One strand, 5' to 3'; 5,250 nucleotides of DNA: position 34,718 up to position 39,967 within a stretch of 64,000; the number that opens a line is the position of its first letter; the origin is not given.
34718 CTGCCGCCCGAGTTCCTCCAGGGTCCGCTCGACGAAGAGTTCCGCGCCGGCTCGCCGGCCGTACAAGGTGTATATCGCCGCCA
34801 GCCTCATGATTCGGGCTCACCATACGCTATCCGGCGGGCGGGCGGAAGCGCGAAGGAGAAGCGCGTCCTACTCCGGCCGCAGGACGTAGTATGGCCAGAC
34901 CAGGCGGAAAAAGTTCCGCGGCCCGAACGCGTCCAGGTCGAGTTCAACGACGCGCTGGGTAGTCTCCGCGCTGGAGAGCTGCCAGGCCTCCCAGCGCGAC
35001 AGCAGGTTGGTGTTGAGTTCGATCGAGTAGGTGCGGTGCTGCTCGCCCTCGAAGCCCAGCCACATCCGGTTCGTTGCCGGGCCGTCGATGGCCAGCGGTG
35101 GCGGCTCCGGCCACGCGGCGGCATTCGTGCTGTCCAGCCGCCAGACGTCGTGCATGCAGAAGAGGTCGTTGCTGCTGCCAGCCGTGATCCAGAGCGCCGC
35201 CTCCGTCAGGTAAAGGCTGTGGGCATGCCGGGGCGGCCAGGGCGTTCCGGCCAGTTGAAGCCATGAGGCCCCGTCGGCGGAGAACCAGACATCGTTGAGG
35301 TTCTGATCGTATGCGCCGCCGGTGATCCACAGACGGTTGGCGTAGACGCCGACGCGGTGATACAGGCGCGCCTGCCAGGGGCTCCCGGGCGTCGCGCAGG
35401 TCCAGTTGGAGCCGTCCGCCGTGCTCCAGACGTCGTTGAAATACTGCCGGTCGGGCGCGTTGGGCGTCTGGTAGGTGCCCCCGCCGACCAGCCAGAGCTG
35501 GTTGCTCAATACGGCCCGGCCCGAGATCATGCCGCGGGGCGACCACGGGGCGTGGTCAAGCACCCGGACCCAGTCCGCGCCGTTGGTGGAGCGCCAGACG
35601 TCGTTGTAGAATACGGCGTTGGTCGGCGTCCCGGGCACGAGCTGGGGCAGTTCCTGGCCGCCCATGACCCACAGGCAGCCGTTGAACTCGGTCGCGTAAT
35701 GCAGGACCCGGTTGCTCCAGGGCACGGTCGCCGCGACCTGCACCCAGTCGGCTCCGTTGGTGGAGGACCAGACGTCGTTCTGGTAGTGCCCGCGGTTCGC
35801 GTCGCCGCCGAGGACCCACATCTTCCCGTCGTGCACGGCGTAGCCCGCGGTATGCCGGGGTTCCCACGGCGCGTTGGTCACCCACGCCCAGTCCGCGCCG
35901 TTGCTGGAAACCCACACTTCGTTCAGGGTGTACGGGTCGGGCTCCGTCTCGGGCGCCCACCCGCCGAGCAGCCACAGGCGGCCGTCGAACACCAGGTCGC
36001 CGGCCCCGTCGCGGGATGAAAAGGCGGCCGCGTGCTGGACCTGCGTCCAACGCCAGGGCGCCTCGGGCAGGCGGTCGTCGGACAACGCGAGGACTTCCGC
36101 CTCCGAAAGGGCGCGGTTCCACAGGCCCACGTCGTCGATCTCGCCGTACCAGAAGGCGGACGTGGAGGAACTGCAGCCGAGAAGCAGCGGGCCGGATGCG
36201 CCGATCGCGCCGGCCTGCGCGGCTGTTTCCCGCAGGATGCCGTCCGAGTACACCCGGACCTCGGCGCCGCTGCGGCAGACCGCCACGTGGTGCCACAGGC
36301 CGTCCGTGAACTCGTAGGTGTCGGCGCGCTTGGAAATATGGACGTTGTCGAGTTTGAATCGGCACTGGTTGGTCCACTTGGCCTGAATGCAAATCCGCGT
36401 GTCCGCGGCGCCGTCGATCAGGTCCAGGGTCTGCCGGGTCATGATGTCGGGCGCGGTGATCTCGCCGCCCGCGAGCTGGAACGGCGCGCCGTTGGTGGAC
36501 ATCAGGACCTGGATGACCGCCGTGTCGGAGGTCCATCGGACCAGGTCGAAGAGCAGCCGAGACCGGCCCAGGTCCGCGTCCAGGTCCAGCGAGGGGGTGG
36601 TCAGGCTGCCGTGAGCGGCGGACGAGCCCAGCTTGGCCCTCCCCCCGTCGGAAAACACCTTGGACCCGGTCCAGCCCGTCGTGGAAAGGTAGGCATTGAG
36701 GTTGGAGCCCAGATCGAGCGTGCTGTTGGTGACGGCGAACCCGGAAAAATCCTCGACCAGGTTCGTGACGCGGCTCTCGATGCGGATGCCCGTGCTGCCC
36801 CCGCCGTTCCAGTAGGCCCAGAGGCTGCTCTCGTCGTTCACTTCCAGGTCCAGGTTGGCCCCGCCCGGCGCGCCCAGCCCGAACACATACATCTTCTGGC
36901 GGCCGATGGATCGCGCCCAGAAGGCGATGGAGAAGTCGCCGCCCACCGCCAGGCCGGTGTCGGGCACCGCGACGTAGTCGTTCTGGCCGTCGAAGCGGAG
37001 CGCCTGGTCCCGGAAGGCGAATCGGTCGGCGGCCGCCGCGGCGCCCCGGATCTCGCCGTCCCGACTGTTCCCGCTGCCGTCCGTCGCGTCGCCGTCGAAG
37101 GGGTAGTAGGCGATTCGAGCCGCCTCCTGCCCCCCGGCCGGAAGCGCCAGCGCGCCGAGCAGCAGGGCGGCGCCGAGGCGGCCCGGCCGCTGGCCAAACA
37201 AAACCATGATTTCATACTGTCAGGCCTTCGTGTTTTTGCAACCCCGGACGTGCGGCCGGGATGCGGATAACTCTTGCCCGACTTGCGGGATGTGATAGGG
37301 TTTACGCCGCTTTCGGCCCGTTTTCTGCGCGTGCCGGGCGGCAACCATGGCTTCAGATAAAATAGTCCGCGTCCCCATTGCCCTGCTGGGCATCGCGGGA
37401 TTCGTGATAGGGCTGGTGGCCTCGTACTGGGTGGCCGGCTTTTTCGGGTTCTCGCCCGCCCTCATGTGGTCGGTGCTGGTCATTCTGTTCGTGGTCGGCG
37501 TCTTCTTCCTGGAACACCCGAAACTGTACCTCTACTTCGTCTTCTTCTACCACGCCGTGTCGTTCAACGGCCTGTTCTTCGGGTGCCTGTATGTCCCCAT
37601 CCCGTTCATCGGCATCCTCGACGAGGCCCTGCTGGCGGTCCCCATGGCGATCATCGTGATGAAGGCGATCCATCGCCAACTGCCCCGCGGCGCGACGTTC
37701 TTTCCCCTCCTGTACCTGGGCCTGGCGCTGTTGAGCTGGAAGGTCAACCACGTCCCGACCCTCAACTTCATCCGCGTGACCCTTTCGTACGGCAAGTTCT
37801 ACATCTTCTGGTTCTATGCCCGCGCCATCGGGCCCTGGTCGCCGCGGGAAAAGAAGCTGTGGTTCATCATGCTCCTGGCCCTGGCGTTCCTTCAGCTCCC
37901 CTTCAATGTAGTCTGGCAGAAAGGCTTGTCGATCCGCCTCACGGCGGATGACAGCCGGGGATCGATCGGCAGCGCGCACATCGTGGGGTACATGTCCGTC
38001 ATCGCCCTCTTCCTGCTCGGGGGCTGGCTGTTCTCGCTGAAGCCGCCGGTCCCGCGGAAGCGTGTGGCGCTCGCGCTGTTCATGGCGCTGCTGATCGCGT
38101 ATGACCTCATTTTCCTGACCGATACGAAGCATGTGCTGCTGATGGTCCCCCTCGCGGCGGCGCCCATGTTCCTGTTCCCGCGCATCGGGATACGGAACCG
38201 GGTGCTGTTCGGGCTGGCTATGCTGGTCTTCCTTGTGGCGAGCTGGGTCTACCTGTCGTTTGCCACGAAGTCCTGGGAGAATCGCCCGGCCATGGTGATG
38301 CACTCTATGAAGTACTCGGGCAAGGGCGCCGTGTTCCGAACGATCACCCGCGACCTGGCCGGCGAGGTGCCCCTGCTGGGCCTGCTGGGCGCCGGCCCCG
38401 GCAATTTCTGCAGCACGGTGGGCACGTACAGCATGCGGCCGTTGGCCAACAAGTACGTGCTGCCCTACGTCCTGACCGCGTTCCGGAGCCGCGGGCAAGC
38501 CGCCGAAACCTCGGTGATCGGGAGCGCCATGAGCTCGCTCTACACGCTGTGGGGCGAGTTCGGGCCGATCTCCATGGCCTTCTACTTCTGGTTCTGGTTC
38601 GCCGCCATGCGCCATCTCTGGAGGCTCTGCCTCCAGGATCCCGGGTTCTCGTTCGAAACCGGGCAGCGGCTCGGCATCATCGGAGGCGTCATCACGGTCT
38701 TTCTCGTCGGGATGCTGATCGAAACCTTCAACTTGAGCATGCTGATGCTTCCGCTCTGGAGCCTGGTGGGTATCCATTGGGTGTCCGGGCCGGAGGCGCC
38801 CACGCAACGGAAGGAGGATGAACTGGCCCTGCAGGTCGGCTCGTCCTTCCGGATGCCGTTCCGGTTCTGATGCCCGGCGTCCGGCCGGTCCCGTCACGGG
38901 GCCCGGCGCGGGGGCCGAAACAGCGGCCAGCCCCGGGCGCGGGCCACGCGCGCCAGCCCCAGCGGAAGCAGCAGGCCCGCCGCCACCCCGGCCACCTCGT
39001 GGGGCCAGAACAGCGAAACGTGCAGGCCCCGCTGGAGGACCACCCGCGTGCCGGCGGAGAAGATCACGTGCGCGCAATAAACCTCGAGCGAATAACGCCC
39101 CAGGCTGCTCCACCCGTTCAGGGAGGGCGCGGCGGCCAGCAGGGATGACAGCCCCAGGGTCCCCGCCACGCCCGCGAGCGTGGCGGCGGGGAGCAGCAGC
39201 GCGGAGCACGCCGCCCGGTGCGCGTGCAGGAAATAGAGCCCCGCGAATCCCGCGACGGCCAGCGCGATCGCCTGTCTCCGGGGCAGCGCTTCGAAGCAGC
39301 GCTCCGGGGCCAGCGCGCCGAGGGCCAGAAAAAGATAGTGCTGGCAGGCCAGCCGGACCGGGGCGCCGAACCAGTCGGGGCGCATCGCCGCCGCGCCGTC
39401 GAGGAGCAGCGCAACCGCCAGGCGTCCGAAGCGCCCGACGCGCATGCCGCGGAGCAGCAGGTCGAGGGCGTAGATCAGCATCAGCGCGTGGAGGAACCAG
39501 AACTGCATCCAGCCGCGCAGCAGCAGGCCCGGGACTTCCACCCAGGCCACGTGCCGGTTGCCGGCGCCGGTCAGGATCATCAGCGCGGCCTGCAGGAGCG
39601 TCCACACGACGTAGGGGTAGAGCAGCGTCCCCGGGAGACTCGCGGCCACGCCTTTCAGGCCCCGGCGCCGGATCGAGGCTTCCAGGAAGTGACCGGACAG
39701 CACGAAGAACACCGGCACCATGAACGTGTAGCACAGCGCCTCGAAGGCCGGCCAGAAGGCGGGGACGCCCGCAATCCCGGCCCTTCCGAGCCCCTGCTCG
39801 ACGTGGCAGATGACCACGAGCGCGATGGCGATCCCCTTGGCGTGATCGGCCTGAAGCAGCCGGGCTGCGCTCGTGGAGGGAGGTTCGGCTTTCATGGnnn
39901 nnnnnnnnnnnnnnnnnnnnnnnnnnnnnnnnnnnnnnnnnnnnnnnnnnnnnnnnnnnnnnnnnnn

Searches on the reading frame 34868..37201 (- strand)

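Call 39: search_protein_families(library=pfam, proteins=[window:34868-37201:-], max_evalue=0.001)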
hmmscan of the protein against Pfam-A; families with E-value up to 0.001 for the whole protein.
window:34868-37201:- (777 aa): 4 families
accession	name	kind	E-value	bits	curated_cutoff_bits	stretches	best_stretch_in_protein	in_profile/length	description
PF24681.1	Kelch_KLHDC2_KLHL20_DRC7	-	4.8e-23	82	50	3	501-694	2-189/221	KLHDC2/KLHL20/DRC7 Kelch-repeats domain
PF13385.13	Laminin_G_3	-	2.8e-22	79.9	27.6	2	267-370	43-150/151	Concanavalin A-like lectin/glucanases superfamily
PF01344.31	Kelch_1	-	5.8e-10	38.9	20.1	0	448-478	1-30/46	Kelch motif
PF24981.1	Beta-prop_ATRN-LZTR1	-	2.4e-06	27.4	50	0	569-689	1-128/289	Attractin/LZTR1 beta-propeller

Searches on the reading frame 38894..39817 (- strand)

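Call 39: search_protein_families(library=pfam, proteins=[window:38894-39817:-], max_evalue=0.001)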
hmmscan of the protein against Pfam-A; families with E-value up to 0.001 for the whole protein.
window:38894-39817:- (307 aa): 1 family
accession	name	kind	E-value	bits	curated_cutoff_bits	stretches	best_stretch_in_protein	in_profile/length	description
PF01757.29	Acyl_transf_3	-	1.6e-14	54.1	31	1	1-289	15-325/326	Acyltransferase domain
